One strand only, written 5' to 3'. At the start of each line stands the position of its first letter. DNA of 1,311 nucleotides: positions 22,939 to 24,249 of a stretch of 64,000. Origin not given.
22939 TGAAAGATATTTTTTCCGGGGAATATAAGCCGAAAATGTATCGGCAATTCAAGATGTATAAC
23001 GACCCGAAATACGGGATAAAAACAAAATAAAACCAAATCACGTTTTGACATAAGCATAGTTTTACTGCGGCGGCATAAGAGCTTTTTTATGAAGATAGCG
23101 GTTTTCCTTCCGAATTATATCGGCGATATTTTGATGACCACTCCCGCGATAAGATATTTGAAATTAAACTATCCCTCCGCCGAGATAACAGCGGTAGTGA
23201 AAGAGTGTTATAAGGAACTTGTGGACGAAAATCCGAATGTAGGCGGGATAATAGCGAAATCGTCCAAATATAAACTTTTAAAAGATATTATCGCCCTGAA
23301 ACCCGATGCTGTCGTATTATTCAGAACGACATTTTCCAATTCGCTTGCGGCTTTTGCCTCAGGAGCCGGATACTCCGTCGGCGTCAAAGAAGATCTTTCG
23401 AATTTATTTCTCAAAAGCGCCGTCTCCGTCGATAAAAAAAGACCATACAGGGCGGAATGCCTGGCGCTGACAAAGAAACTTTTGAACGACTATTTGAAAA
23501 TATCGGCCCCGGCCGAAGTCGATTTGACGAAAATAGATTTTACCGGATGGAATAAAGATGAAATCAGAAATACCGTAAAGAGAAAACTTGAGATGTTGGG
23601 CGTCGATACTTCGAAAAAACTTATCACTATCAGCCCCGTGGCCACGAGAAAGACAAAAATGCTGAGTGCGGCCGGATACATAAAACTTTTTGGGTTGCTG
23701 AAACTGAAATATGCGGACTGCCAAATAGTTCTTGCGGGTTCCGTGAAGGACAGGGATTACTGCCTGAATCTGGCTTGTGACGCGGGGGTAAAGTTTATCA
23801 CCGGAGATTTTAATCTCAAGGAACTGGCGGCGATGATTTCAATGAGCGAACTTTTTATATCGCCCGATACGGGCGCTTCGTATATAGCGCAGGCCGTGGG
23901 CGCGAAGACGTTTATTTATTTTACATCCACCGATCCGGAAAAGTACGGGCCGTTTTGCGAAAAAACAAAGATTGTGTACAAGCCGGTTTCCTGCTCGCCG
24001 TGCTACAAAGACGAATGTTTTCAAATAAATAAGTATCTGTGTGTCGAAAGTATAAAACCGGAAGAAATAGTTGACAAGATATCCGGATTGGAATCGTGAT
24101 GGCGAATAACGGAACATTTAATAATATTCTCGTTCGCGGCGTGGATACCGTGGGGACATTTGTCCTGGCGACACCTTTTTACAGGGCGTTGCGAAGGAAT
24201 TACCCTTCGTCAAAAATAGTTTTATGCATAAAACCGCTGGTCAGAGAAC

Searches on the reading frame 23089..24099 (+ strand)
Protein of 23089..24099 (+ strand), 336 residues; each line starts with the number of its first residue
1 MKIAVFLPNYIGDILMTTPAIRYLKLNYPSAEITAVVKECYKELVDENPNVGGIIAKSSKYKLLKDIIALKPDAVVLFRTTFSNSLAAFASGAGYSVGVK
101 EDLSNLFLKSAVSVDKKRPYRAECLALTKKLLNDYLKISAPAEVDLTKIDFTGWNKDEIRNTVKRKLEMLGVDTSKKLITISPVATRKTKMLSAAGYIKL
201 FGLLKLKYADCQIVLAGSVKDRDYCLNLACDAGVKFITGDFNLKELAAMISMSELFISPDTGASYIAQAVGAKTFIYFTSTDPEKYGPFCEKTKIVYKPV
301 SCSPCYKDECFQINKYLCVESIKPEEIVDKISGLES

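Call 78: search_protein_families(library=pfam, proteins=[window:23089-24099:+], max_evalue=0.001)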
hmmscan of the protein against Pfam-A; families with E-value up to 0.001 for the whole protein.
window:23089-24099:+ (336 aa): 1 family
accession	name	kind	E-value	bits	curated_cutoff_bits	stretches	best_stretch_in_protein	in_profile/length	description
PF01075.23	Glyco_transf_9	-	5.4e-20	72.2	22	1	62-311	3-242/247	Glycosyltransferase family 9 (heptosyltransferase)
